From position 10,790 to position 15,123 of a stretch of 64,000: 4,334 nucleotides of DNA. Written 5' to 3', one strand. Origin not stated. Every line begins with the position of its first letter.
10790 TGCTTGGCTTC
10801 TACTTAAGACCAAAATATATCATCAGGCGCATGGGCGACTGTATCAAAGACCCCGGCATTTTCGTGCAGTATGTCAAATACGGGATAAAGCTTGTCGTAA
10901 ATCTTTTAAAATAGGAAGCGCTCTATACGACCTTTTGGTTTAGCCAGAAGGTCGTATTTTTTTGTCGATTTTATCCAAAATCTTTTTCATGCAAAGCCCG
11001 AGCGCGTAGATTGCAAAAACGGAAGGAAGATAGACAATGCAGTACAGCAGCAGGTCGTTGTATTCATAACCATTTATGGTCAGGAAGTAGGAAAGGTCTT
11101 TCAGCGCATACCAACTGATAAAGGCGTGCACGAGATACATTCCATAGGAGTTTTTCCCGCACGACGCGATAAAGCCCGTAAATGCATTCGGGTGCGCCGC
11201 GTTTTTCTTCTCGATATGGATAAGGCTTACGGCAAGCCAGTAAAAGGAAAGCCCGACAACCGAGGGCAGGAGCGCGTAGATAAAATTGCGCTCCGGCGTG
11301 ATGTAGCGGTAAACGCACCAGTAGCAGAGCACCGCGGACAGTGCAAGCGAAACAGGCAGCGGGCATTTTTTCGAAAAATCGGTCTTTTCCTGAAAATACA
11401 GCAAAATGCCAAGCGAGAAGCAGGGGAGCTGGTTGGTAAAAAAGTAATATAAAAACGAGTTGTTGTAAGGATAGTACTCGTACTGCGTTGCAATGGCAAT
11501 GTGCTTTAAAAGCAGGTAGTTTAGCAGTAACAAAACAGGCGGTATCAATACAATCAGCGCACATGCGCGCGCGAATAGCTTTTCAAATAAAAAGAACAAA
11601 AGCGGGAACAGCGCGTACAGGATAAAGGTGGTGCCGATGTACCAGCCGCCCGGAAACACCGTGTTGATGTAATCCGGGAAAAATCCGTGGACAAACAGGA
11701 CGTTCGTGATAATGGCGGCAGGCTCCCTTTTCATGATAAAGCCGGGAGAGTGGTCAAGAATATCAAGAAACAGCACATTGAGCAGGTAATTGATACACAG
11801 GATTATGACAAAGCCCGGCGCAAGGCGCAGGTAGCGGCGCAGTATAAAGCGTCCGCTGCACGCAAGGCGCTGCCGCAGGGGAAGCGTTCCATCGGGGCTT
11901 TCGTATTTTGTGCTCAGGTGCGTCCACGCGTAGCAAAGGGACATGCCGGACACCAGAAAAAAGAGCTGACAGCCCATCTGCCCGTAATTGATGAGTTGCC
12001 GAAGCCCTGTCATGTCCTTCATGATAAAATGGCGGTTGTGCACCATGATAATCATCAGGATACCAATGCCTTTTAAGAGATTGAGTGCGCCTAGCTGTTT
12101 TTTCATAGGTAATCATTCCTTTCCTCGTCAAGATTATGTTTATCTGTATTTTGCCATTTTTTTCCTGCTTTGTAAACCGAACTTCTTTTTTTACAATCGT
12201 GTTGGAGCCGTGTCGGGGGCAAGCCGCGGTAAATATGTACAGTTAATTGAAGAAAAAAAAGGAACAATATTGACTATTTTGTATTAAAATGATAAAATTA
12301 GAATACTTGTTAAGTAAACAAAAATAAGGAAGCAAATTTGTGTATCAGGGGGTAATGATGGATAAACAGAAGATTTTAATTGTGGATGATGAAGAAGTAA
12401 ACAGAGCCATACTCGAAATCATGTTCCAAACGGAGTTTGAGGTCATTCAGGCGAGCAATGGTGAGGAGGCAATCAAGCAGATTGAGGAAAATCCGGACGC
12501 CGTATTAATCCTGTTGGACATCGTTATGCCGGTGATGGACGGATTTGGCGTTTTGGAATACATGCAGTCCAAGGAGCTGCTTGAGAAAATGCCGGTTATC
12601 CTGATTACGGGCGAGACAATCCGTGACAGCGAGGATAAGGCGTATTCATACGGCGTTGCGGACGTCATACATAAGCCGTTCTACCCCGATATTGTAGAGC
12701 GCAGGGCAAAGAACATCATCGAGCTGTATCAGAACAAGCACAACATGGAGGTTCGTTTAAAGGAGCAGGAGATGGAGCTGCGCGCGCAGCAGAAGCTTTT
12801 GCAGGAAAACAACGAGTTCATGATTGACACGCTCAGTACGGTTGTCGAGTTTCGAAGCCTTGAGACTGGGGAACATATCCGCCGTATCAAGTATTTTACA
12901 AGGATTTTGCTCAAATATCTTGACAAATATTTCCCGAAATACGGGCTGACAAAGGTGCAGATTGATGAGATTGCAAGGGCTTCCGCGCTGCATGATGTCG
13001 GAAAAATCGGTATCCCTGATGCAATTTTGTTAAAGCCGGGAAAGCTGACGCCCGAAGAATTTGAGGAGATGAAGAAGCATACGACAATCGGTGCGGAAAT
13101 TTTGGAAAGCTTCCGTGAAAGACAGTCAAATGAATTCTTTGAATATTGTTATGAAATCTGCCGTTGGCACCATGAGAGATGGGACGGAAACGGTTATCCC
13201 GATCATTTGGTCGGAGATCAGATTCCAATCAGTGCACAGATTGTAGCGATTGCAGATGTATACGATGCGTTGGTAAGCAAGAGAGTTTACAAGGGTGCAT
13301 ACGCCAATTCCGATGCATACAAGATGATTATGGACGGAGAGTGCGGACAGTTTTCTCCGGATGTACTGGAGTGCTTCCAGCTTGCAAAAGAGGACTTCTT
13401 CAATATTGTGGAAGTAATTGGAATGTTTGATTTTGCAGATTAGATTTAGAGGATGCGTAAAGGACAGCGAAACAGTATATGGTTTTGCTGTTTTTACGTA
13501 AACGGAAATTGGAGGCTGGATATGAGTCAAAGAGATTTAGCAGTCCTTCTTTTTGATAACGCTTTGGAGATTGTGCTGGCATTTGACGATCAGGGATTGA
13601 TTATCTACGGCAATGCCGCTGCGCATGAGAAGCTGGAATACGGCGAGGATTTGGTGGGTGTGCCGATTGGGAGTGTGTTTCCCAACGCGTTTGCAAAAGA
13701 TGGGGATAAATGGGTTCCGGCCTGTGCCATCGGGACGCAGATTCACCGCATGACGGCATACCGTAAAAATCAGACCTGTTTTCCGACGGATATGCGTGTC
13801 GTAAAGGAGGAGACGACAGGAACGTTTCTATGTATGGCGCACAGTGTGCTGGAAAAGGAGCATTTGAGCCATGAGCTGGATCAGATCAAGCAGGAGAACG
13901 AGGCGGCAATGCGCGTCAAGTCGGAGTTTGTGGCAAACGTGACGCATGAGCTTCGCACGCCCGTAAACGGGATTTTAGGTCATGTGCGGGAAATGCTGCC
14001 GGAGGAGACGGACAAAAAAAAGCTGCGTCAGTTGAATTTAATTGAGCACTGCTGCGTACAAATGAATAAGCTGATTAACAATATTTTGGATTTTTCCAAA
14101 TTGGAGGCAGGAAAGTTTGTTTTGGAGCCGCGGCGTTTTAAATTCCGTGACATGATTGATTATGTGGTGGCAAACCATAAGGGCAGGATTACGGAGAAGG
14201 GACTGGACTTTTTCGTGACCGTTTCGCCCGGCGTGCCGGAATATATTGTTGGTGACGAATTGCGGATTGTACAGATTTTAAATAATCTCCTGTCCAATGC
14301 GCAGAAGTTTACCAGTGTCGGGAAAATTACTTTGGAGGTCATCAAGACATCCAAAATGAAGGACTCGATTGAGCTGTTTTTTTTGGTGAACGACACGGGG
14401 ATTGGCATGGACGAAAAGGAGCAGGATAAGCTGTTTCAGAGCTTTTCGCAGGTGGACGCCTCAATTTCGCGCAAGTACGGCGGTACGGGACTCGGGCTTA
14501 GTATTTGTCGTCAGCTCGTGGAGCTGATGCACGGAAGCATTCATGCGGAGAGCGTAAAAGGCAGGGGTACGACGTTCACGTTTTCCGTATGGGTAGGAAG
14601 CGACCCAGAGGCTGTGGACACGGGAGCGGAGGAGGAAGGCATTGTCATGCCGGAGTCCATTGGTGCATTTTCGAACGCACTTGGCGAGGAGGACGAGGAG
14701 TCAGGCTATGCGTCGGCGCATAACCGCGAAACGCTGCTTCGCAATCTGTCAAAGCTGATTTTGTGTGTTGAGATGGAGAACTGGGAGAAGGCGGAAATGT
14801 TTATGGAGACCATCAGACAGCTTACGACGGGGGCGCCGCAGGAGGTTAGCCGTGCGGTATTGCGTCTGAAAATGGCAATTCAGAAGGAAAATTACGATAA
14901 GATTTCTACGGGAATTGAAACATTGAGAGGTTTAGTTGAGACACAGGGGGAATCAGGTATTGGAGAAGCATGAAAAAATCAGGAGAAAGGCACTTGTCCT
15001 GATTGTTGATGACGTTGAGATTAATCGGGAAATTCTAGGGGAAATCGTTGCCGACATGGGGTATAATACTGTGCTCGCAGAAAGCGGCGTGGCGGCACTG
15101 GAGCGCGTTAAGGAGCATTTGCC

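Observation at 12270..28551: Che-type chemosensory pathway plus c-di-GMP (HD-GYP) and phosphorelay genes embedded in the middle of a glycan-assembly locus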

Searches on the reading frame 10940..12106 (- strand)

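Call 5: search_protein_families(library=pfam, proteins=[window:10940-12106:-])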
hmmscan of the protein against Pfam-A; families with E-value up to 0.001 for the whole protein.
window:10940-12106:- (388 aa): 1 family
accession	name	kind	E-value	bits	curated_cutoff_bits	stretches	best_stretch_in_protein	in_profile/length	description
PF01757.29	Acyl_transf_3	-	7.8e-26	91.3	31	1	7-369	3-324/326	Acyltransferase domain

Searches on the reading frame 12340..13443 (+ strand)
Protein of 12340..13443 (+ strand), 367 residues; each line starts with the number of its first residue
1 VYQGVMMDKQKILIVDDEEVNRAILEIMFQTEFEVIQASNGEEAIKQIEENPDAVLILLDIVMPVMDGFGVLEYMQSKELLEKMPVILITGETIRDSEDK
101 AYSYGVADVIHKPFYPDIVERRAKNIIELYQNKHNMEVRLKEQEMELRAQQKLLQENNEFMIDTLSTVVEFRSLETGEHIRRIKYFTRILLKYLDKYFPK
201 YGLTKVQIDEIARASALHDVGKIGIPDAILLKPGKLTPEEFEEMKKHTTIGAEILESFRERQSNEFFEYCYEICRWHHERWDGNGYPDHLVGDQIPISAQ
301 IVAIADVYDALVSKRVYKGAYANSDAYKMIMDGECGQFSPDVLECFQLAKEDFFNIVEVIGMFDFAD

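Call 4: search_protein_families(library=pfam, proteins=[window:12340-13443:+])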
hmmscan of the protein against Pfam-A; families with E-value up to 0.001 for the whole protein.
window:12340-13443:+ (367 aa): 3 families
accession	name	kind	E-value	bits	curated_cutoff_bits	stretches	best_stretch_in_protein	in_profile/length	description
PF13487.12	HD_5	-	1.8e-26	93.3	27.2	1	190-332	21-160/170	HD domain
PF00072.30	Response_reg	-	2.4e-20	73.2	30.2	1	12-117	1-104/111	Response regulator receiver domain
PF01966.28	HD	-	3.6e-20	72.8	22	1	177-310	2-115/116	HD domain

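Call 32: search_solved_structures(query=window:12340-13443:+, max_evalue=0.00001, show_alignments=2)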
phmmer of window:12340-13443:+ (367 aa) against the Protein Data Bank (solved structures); distinct sequences matched with E-value up to 0.00001: 178 (the best 60 are shown).
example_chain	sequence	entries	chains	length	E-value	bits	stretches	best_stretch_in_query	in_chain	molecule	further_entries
4r8z_A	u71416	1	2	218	8.8e-38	133.3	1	153-355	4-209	Cyclic di-GMP phosphodiesterase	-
4mcw_A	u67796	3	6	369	4.4e-33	117.9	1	153-356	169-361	Metal dependent phosphohydrolase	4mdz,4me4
5z7c_A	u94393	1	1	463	3.6e-23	85.2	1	159-330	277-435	3'3'-cGAMP-specific phosphodiesterase 3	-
6azr_B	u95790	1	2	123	1.5e-20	76.6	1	9-125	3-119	Chemotaxis regulator-transmits chemoreceptor signals to flagelllar motor components CheY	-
3dge_C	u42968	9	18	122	2.8e-20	75.7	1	10-125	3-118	Response regulator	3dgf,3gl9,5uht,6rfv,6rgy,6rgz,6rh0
4ja2_A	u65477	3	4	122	1.3e-19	73.6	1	10-125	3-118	Response regulator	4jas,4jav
9lbr_A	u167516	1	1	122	1.8e-19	73.1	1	10-125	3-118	Response regulator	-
6rh1_C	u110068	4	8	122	3e-19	72.3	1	10-125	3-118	Response regulator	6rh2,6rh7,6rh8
9xzo_A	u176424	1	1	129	1.8e-17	66.5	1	11-135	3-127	De novo protein M1X0B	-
9g85_A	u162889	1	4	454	1.8e-16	63.2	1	11-124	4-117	Response regulator PleD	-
2wb4_A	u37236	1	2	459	1.9e-16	63.1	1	11-124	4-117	DIGUANYLATE CYCLASE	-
9g86_A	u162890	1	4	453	2e-16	63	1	11-124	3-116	Response regulator PleD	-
1w25_A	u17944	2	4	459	2.1e-16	63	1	11-124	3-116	STALKED-CELL DIFFERENTIATION CONTROLLING PROTEIN | RESPONSE REGULATOR PLED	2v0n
9rbz_A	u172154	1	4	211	1.4e-15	60.3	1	162-345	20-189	HD domain/sensory box protein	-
9rc0_A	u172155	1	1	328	4.3e-15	58.7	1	161-345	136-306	HD domain/sensory box protein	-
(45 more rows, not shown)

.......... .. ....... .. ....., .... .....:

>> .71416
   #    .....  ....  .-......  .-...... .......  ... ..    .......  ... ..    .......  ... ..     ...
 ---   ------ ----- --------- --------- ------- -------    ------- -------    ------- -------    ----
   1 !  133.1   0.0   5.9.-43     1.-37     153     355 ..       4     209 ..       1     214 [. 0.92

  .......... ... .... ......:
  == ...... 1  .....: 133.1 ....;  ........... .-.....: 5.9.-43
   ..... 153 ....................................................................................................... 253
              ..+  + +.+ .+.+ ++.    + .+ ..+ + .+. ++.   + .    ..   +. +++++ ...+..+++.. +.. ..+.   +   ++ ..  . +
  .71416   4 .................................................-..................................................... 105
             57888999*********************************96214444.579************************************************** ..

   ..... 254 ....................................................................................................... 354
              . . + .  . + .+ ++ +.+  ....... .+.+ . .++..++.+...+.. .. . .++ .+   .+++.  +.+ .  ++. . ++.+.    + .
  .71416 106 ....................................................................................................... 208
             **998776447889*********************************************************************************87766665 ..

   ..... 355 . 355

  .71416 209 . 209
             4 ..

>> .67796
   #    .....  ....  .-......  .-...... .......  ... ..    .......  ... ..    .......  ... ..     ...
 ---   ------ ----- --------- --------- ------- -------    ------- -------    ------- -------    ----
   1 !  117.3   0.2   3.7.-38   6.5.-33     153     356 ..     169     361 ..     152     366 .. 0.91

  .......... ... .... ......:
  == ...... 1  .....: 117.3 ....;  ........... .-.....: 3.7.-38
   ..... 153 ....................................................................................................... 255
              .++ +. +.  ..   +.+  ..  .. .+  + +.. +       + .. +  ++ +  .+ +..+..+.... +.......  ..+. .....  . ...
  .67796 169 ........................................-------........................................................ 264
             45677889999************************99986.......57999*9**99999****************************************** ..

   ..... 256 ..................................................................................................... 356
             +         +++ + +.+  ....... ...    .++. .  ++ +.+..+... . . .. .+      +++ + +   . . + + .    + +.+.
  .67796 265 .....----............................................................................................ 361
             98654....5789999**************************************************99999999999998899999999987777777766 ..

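Call 52: search_protein_families(library=ncbifam, proteins=[window:12340-13443:+], max_evalue=0.001)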
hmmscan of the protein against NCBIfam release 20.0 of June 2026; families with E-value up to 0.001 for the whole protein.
window:12340-13443:+ (367 aa): 85 families (the best 25 are shown)
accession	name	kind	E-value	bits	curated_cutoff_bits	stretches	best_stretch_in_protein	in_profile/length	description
NF053512.1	nitric_RR_NosR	exception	1.9e-43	149.1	400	2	128-348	137-352/422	response regulator c-di-GMP phosphodiesterase, NosR family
NF007135.0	PRK09581.1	equivalog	9.4e-20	70.8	474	1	11-159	4-152/457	PleD family two-component system response regulator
TIGR02154.1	PhoB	equivalog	1.4e-17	63.8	296.2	1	9-176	2-165/226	phosphate regulon transcriptional regulator PhoB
NF007969.0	PRK10693.1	equivalog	7.6e-17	61.3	329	1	9-159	7-151/337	two-component system response regulator RssB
NF053854.1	RespRegPhoBBctds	equivalog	8.6e-17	61.2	270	1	12-152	1-145/225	two-component system response regulator PhoB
NF041880.1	EPS_EpsF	equivalog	1.2e-16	60.4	900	1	15-169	1-157/492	response regulator EpsF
NF008318.0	PRK11107.1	equivalog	6.5e-16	57.6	890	1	11-151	669-805/920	two-component sensor histidine kinase BarA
NF045944.1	ResRegRpaBCyano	equivalog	7.2e-16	58.3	330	1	13-147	1-138/229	response regulator transcription factor RpaB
TIGR02875.1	spore_0_A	equivalog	9.2e-16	57.9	200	1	9-187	2-172/262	sporulation transcription factor Spo0A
NF008469.0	PRK11361.1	equivalog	1.2e-15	57.1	714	1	6-168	1-159/461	acetoacetate metabolism transcriptional regulator AtoC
NF001965.0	PRK00742.1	subfamily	2.6e-15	56.5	293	1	8-142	2-135/357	chemotaxis-specific protein-glutamate methyltransferase CheB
NF050064.1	BlResRespRegCbrR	equivalog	1.1e-14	54.2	600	1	8-161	122-276/415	bile resistance response regulator CbrR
NF045505.1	RR_RssB_Pseudo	equivalog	1.3e-14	54.1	700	1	10-159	6-157/394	two-component system response regulator RssB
NF033120.0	vanR_FM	exception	2.5e-14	53.5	460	1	7-154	1-149/231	vancomycin resistance response regulator transcription factor, VanR-F/VanR-M family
NF033117.2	vanR_ACDEGLN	exception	2.5e-13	50.2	350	1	12-147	1-133/226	VanR-ABDEGLN family response regulator transcription factor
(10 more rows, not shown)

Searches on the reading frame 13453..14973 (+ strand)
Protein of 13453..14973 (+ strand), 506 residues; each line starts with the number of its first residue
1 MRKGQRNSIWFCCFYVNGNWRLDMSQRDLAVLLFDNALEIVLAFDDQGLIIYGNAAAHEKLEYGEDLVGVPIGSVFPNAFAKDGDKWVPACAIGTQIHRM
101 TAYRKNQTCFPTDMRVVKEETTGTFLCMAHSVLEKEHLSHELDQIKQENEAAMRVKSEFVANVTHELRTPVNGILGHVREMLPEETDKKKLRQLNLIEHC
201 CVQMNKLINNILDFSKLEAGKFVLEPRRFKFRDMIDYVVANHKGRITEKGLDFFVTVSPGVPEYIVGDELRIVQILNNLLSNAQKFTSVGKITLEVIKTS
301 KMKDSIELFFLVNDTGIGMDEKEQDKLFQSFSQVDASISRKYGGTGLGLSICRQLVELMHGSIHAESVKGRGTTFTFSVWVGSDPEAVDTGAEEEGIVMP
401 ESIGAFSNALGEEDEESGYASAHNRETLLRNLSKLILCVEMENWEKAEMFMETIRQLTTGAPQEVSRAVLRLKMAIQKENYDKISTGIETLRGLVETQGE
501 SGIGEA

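Call 4: search_protein_families(library=pfam, proteins=[window:13453-14973:+])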
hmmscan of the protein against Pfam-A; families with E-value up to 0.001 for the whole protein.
window:13453-14973:+ (506 aa): 2 families
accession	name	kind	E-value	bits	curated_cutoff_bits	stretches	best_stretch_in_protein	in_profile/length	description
PF02518.31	HATPase_c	-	2.8e-28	99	26.4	1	267-379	1-107/111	Histidine kinase-, DNA gyrase B-, and HSP90-like ATPase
PF00512.31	HisKA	-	3.3e-17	62.7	26.9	1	156-220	2-66/66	His Kinase A (phospho-acceptor) domain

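Call 18: search_protein_families(library=pfam, max_evalue=5, proteins=[window:13453-14973:+])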
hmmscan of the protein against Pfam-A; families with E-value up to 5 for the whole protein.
window:13453-14973:+ (506 aa): 6 families
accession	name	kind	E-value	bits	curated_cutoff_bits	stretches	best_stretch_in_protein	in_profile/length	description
PF02518.31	HATPase_c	-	2.8e-28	99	26.4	1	267-379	1-107/111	Histidine kinase-, DNA gyrase B-, and HSP90-like ATPase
PF00512.31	HisKA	-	3.3e-17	62.7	26.9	1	156-220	2-66/66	His Kinase A (phospho-acceptor) domain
PF13188.13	PAS_8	-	0.004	17.5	21.8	1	33-82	6-53/65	PAS domain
PF14501.12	HATPase_c_5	-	0.044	14.1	22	1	271-367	5-90/102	GHKL domain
PF13589.12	HATPase_c_3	-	0.07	13.6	25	1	292-356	22-86/137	Histidine kinase-, DNA gyrase B-, and HSP90-like ATPase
PF13426.13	PAS_9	-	0.13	12.9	27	1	45-119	8-86/103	PAS domain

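Call 52: search_protein_families(library=ncbifam, proteins=[window:13453-14973:+], max_evalue=0.001)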
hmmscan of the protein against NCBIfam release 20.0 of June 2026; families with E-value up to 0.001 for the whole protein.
window:13453-14973:+ (506 aa): 75 families (the best 25 are shown)
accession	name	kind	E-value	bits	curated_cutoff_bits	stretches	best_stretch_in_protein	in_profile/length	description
NF008318.0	PRK11107.1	equivalog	1.5e-83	281.4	890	1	141-391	278-528/920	two-component sensor histidine kinase BarA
TIGR02956.1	TMAO_torS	equivalog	5.6e-68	229.9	676.5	1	131-381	441-682/967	TMAO reductase system sensor histidine kinase/response regulator TorS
NF041947.1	LuxQ_Vibrio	equivalog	5.3e-63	213.2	1200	1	33-388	354-703/843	quorum-sensing autoinducer 2 sensor kinase/phosphatase LuxQ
NF045901.1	HisKinLetSLeg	equivalog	3.6e-59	200.6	1650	1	129-379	268-516/906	two-component system sensor histidine kinase LetS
NF008099.0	PRK10841.1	equivalog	4.2e-59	200.2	920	1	133-379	447-688/949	two-component system sensor histidine kinase RcsC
NF011874.0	PRK15347.1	equivalog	9.9e-59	199.2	852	1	139-379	381-612/921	two component system sensor kinase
NF046044.1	PnpS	equivalog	5.5e-53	180.4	400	1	153-378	167-388/390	two-component system histidine kinase PnpS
NF008302.0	PRK11091.1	equivalog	1.6e-52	178.7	838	1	145-395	272-519/779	aerobic respiration two-component sensor histidine kinase ArcB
NF038297.2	hybrid_HK_HrmK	equivalog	2.7e-49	168.4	725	1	126-440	205-497/607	hybrid histidine kinase/response regulator HrmK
NF047874.1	MASE3_PAS_HK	subfamily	5.7e-48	164.2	560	1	101-380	342-624/655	MASE3 domain-containing sensor histidine kinase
NF033092.0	HK_WalK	equivalog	6.1e-44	150.6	725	1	148-379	364-592/594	cell wall metabolism sensor histidine kinase WalK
TIGR02966.1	phoR_proteo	equivalog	4.8e-43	147.4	334.2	1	152-378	110-332/333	phosphate regulon sensor histidine kinase PhoR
NF008543.0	PRK11466.1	equivalog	2.9e-42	144.5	982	1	134-382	422-663/914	TMAO reductase system sensor histidine kinase/response regulator TorS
NF047465.1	hybrid_HK_LvrA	exception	1.3e-41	142.5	1200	1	140-453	186-486/819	hybrid histidine kinase/response regulator LvrA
NF041210.1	his_kin_PieS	equivalog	1.8e-39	136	850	1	136-379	230-468/474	two component system sensor histidine kinase PieS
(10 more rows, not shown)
